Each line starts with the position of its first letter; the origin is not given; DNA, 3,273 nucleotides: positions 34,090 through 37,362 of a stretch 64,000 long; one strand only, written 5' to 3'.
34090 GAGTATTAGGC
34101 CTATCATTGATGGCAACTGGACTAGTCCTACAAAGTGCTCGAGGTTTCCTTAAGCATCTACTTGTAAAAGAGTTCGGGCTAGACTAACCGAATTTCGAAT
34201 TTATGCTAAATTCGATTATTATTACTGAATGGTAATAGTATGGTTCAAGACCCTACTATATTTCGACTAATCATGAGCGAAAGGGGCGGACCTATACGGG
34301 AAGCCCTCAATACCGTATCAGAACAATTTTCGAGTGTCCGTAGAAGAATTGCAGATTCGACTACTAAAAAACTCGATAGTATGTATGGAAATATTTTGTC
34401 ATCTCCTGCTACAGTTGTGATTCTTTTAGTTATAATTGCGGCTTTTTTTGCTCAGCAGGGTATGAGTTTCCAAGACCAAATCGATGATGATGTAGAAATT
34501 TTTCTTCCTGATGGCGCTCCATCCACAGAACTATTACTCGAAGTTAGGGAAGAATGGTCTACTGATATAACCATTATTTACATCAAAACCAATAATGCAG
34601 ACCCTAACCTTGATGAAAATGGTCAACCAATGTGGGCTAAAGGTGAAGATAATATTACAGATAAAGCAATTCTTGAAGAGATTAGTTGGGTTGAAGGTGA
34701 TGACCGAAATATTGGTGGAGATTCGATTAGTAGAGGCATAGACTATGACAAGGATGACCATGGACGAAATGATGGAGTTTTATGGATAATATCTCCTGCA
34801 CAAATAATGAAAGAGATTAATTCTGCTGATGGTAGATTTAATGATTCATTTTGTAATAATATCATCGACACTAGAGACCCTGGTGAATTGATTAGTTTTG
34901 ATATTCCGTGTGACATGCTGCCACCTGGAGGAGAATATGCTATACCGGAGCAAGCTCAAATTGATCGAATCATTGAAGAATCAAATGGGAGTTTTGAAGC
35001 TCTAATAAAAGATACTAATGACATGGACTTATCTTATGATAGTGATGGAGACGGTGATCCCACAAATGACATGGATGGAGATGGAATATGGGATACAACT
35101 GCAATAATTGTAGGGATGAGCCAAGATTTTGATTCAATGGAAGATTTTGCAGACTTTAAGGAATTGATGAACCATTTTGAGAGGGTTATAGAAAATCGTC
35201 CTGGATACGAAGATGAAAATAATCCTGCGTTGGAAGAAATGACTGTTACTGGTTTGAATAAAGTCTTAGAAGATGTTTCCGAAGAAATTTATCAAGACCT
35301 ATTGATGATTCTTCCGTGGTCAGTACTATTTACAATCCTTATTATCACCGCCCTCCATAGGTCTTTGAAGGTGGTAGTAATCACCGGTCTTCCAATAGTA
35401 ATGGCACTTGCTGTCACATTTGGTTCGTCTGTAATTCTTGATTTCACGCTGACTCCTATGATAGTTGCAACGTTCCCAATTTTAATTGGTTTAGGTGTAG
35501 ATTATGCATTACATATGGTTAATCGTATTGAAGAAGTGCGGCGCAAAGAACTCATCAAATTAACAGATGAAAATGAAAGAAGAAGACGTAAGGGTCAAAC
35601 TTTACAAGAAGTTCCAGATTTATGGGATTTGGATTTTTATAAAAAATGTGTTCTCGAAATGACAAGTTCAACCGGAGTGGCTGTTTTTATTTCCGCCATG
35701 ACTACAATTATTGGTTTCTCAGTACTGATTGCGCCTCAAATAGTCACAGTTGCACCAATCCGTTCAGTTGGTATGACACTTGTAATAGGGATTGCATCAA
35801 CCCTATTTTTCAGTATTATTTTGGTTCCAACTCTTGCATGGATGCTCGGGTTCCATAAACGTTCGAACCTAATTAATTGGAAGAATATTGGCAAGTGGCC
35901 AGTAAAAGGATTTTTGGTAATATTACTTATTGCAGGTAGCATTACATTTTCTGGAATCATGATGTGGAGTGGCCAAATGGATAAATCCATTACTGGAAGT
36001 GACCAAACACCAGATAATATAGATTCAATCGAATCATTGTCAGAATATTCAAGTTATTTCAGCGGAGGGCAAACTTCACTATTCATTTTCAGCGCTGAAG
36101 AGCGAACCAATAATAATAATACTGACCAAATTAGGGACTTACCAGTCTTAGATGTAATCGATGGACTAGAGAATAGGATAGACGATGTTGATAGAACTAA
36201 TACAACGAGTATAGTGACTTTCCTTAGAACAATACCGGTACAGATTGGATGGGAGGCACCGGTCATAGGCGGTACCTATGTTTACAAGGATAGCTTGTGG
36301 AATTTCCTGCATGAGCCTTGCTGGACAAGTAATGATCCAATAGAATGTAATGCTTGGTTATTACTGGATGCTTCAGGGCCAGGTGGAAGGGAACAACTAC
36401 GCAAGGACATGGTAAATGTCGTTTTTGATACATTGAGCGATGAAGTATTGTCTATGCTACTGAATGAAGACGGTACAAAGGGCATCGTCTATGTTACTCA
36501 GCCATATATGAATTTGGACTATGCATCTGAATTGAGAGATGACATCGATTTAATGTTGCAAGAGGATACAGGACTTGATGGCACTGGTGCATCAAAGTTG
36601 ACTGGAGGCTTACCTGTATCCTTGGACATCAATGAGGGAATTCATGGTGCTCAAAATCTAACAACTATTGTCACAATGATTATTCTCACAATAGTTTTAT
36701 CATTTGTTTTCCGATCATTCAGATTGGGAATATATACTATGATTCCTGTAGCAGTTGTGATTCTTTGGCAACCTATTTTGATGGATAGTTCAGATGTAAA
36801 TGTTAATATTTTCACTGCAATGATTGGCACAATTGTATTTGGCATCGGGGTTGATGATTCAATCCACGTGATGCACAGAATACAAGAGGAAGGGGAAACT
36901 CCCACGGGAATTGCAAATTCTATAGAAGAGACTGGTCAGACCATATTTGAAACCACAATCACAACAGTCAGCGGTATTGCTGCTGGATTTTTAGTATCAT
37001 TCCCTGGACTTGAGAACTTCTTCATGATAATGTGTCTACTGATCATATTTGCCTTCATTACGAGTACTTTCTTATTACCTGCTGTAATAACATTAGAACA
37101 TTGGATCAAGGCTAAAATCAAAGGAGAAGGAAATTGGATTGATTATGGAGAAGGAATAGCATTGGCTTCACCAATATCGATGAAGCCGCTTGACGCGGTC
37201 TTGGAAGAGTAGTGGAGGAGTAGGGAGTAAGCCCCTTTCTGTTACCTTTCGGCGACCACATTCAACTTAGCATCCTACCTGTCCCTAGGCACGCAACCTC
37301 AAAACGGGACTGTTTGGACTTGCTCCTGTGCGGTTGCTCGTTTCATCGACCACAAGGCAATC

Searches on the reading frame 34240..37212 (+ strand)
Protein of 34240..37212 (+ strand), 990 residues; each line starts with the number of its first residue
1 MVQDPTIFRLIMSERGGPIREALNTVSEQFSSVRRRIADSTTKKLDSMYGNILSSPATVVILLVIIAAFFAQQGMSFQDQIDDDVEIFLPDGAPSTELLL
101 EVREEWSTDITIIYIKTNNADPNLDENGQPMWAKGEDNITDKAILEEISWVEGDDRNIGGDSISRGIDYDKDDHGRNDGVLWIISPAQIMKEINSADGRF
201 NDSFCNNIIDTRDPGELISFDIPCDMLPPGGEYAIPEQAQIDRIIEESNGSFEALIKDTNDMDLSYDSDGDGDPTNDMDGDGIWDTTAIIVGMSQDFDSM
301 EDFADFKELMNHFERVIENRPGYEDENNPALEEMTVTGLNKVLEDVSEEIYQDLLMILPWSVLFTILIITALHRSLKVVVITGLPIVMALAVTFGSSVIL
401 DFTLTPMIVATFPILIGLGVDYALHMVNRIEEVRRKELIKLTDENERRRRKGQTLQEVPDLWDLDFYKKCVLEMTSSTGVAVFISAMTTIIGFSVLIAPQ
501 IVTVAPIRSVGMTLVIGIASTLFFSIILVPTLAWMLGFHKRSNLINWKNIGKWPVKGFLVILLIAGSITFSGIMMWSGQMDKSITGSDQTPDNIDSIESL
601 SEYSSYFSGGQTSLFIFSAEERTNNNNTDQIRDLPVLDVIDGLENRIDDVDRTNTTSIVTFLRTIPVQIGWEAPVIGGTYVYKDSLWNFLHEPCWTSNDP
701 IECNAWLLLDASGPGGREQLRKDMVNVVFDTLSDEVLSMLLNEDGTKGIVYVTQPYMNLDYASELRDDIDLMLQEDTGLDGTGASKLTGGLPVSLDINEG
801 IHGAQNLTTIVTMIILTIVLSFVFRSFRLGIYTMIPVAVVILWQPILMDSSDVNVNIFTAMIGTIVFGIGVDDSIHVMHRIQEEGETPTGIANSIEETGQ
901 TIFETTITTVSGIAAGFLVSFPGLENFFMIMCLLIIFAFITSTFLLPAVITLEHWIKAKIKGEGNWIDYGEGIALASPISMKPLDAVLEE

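Call 4: search_protein_families(library=pfam, proteins=[window:34240-37212:+], max_evalue=0.01)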
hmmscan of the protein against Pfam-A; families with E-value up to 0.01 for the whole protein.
window:34240-37212:+ (990 aa): 4 families
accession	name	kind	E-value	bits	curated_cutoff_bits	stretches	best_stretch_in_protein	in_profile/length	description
PF03176.21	MMPL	-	5.1e-23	82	20.5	3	723-952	62-301/333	MMPL family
PF02460.24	Patched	-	2.1e-10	41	23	2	854-950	55-154/156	Patched SSD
PF12349.14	Sterol-sensing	-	4.4e-06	27.1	22.3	1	827-953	6-136/153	Sterol-sensing domain of SREBP cleavage-activation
PF00873.25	ACR_tran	-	6.2e-05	21.3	28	1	361-542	340-496/1021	AcrB/AcrD/AcrF family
